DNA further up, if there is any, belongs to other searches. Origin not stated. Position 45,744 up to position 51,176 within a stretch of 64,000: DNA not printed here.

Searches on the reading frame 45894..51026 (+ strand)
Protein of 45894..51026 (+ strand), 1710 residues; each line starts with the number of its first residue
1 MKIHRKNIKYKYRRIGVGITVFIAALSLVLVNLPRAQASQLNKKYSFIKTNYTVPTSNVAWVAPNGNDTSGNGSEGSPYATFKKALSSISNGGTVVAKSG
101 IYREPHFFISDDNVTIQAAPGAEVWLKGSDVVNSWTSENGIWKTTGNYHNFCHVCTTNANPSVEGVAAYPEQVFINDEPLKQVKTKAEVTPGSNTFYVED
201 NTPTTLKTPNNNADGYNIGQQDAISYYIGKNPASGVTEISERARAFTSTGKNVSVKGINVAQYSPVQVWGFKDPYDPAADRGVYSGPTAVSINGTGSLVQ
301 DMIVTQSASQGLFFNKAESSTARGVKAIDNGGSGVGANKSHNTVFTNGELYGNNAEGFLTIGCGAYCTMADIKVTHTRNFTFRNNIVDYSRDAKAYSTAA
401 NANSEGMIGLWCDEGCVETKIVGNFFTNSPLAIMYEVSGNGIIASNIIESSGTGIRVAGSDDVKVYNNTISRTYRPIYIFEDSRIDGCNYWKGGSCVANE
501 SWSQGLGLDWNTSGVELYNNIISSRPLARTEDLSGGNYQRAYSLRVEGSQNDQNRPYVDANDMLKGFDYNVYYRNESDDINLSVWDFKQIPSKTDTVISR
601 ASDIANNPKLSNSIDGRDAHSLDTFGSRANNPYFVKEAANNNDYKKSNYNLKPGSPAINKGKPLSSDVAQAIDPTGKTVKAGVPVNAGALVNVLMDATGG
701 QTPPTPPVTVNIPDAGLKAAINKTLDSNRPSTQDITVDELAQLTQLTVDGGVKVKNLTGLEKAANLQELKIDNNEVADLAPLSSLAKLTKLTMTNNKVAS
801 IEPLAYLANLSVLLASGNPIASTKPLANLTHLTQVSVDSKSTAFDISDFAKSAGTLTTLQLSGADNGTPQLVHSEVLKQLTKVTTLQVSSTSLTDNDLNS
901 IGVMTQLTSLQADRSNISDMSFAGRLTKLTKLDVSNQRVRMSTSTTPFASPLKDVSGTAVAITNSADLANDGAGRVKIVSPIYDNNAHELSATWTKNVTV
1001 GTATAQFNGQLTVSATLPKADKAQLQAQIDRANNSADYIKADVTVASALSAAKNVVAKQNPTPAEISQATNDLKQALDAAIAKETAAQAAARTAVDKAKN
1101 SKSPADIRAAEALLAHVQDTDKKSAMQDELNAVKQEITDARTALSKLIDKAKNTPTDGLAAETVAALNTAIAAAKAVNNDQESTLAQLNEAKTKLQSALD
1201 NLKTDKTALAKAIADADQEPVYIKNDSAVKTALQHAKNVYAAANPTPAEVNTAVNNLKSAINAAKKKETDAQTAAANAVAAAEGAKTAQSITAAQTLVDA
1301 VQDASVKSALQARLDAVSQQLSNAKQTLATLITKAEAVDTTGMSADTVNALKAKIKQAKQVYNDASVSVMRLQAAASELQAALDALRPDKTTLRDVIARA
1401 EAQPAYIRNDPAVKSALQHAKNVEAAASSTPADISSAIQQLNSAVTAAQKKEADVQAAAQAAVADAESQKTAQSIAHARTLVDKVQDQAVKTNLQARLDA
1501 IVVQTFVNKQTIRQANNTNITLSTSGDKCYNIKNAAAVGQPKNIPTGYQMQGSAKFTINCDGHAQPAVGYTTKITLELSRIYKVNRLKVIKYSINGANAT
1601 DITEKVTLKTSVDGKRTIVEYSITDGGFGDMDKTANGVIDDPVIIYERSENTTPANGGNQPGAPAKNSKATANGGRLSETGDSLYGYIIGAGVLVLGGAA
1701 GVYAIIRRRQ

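Call 74: search_protein_families(library=pfam, proteins=[window:45894-51026:+], max_evalue=0.01)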
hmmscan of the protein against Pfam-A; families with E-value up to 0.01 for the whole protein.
window:45894-51026:+ (1710 aa): 7 families
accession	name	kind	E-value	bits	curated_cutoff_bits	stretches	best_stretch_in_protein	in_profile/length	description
PF12799.13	LRR_4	-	4.2e-14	52.7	27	1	765-805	2-43/44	Leucine Rich repeats (2 copies)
PF13229.12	Beta_helix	-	1.5e-09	38.1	25.9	1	415-523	8-111/158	Right handed beta helix region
PF07554.19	FIVAR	-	1.3e-07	32.5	29.2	3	1205-1264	1-70/71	FIVAR domain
PF05048.19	NosD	-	2.4e-06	27.6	23.6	1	375-493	30-143/212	Periplasmic copper-binding protein (NosD)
PF23598.1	LRR_14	-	6.4e-06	25.6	40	1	736-931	88-267/353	Leucine-rich repeat region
PF13855.12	LRR_8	-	0.00069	19.8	27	0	765-820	2-61/61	Leucine rich repeat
PF23952.1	LRR_EndoS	-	0.00085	20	27.9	0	768-811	27-71/116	Endo-beta-N-acetylglucosaminidase EndoS LRR domain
